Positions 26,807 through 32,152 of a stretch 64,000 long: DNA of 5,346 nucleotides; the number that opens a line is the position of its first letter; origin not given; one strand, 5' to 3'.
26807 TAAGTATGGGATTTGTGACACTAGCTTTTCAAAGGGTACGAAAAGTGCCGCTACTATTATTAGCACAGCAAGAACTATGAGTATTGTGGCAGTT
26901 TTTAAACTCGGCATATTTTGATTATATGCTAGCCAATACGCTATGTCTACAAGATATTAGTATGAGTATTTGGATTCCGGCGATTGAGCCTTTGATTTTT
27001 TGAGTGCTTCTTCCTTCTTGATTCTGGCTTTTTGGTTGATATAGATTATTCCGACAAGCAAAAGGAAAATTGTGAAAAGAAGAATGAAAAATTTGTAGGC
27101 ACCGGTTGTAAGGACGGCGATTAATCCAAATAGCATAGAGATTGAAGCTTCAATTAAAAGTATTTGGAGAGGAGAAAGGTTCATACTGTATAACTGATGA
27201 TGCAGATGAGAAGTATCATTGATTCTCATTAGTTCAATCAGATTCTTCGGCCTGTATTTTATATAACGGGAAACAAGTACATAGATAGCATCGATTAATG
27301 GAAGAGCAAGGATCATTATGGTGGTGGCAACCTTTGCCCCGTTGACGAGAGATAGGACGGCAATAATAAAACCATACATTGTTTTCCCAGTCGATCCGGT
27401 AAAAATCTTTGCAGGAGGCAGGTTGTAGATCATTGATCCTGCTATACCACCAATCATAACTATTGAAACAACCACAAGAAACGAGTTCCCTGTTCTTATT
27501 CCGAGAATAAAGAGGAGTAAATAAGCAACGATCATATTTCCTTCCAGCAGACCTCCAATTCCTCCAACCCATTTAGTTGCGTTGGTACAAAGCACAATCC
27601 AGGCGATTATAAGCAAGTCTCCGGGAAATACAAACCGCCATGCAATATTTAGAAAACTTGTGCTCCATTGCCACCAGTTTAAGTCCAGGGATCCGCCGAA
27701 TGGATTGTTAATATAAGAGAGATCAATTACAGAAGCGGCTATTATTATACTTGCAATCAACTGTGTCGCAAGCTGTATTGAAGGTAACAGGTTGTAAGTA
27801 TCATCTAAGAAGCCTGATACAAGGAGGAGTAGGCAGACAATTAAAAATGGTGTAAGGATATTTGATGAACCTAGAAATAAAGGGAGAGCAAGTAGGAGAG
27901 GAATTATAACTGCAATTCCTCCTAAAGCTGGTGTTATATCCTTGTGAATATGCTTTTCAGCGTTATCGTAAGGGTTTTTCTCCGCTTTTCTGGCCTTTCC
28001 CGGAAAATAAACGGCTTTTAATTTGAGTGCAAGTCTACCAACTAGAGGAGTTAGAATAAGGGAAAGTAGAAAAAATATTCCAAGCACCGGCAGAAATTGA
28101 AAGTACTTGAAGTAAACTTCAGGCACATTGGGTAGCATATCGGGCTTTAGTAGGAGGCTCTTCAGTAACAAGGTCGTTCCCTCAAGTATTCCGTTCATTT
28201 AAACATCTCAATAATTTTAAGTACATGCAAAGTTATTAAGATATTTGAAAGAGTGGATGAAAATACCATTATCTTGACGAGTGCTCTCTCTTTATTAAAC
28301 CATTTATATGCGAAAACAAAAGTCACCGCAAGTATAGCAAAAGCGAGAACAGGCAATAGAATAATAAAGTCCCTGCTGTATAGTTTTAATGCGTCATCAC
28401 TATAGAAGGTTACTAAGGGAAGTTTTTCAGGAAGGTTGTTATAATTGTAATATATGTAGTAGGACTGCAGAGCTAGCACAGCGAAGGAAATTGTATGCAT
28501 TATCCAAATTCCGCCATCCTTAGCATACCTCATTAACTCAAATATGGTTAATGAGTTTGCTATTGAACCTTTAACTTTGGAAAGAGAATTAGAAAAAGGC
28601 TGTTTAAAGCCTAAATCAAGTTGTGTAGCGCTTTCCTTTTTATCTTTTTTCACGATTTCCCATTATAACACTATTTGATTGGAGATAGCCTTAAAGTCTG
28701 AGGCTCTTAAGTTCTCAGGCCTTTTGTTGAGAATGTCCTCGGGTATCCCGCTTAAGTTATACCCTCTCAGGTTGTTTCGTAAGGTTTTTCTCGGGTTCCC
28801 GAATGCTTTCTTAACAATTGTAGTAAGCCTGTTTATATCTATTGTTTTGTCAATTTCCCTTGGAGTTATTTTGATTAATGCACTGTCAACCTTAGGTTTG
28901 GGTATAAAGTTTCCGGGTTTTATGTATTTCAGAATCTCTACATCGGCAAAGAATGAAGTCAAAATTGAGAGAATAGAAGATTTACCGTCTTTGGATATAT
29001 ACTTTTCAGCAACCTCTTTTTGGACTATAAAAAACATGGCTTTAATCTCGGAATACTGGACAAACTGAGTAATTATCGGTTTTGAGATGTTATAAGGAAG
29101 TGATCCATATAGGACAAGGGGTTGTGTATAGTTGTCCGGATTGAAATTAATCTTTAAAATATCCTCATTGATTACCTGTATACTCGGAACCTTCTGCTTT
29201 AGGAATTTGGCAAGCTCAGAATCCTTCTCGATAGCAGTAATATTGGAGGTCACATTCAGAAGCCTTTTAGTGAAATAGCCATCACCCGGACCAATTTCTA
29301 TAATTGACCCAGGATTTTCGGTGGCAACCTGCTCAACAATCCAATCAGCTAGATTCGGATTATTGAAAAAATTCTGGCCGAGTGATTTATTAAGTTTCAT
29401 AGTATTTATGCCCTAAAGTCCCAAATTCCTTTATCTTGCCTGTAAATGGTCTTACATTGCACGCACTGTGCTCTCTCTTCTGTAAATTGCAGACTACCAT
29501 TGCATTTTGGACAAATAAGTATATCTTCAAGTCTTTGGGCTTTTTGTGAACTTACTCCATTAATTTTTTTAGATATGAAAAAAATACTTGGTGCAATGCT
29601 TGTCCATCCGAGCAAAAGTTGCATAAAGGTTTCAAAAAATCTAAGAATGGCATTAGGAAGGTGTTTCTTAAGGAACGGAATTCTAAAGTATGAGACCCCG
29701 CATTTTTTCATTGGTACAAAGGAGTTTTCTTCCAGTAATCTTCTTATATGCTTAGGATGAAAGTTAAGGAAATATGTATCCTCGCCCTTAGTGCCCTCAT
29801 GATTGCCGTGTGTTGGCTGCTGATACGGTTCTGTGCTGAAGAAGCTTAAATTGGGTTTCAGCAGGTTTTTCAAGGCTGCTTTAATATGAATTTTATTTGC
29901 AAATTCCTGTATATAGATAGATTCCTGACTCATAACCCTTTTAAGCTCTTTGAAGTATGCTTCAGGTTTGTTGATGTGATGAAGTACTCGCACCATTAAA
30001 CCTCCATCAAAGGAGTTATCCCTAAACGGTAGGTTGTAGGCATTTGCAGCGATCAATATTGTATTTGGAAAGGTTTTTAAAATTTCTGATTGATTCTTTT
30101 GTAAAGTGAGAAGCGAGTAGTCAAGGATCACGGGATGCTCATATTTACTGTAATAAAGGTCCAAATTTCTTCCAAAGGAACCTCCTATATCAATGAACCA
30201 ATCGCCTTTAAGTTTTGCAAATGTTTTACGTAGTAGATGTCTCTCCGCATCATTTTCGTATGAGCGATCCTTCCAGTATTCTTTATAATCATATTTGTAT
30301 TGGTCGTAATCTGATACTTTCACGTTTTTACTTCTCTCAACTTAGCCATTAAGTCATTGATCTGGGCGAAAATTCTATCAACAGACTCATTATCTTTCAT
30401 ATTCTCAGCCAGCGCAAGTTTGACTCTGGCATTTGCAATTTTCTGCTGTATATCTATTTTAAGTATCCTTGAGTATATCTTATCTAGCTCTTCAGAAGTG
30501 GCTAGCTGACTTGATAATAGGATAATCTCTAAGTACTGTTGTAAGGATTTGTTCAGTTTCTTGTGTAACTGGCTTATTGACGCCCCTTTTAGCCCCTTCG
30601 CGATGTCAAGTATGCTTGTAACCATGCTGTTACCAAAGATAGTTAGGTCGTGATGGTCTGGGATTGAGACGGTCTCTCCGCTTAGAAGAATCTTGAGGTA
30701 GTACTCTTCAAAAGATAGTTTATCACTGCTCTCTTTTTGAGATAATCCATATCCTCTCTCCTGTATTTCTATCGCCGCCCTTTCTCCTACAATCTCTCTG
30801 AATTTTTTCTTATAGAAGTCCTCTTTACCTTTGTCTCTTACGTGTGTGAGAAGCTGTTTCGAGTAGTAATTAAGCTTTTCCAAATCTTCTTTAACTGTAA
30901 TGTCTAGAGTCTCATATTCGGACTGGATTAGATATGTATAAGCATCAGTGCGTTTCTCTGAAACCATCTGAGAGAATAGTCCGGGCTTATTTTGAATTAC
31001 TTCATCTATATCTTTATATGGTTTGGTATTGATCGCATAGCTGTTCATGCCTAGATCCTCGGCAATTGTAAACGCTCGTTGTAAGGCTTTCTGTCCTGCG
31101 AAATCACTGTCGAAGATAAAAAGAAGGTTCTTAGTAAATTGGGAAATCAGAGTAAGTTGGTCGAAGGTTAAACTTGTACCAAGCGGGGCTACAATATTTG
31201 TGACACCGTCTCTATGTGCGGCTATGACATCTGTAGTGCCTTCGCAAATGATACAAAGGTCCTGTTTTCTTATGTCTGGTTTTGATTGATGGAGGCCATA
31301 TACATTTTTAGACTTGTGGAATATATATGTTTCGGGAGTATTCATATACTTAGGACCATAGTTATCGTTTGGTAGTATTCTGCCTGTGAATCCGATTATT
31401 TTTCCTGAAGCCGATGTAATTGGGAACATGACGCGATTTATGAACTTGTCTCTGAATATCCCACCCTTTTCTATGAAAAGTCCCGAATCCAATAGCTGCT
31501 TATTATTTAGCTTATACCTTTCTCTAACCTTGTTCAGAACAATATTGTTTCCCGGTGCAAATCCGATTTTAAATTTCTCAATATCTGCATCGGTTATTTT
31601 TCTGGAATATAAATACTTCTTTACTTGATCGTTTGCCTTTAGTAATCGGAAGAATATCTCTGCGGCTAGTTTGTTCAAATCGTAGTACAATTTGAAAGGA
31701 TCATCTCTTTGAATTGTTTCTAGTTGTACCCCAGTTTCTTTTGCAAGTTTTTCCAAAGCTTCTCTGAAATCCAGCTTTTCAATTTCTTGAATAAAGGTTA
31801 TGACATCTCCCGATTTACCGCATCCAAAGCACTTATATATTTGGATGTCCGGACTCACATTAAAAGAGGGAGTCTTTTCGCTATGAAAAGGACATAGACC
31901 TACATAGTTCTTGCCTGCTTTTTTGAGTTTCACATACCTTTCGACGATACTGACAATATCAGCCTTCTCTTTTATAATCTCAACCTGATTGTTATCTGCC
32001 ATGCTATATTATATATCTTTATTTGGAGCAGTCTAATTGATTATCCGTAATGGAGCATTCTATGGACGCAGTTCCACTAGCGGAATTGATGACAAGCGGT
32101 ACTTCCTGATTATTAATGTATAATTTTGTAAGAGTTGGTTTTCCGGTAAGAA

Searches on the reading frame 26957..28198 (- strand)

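Call 61: search_protein_families(library=ncbifam, proteins=[window:26957-28198:-], max_evalue=1e-10)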
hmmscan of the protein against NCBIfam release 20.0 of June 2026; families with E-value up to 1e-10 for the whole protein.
window:26957-28198:- (413 aa): 3 families
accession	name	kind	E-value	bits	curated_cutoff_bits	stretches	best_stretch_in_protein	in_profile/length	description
TIGR02380.1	ECA_wecA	exception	1.6e-18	67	326.05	1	82-390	34-333/346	UDP-N-acetylglucosamine--undecaprenyl-phosphate N-acetylglucosaminephosphotransferase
NF053644.1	MraY_archaea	equivalog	4.6e-13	49.2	450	0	196-361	185-339/340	pseudomurein biosynthesis MraY family phospho-N-acetylmuramoyl-pentapeptide-transferase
TIGR00445.1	mraY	equivalog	7.1e-13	48.7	192.05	1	78-364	24-317/321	phospho-N-acetylmuramoyl-pentapeptide-transferase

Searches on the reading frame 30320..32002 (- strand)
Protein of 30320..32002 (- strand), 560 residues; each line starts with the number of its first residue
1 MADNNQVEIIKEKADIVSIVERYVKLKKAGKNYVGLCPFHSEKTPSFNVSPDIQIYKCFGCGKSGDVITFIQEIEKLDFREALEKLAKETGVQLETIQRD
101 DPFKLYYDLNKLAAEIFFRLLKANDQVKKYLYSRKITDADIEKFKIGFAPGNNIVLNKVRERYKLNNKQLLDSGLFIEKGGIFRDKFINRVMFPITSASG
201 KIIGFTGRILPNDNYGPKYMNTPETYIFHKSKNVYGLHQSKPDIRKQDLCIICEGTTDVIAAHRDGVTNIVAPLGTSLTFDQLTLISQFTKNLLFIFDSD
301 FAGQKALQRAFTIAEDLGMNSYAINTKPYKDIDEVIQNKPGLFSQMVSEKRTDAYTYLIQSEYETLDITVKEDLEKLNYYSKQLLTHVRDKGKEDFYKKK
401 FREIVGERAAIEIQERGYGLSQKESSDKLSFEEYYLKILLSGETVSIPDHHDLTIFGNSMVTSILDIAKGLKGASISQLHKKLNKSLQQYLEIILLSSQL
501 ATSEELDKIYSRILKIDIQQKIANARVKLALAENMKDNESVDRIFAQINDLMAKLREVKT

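Call 61: search_protein_families(library=ncbifam, proteins=[window:30320-32002:-], max_evalue=1e-10)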
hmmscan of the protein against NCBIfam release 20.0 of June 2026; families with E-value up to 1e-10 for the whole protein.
window:30320-32002:- (560 aa): 1 family
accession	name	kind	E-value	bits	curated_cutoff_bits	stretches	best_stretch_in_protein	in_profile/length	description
TIGR01391.1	dnaG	equivalog_domain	4.7e-117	391.3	283.6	1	2-403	2-412/414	DNA primase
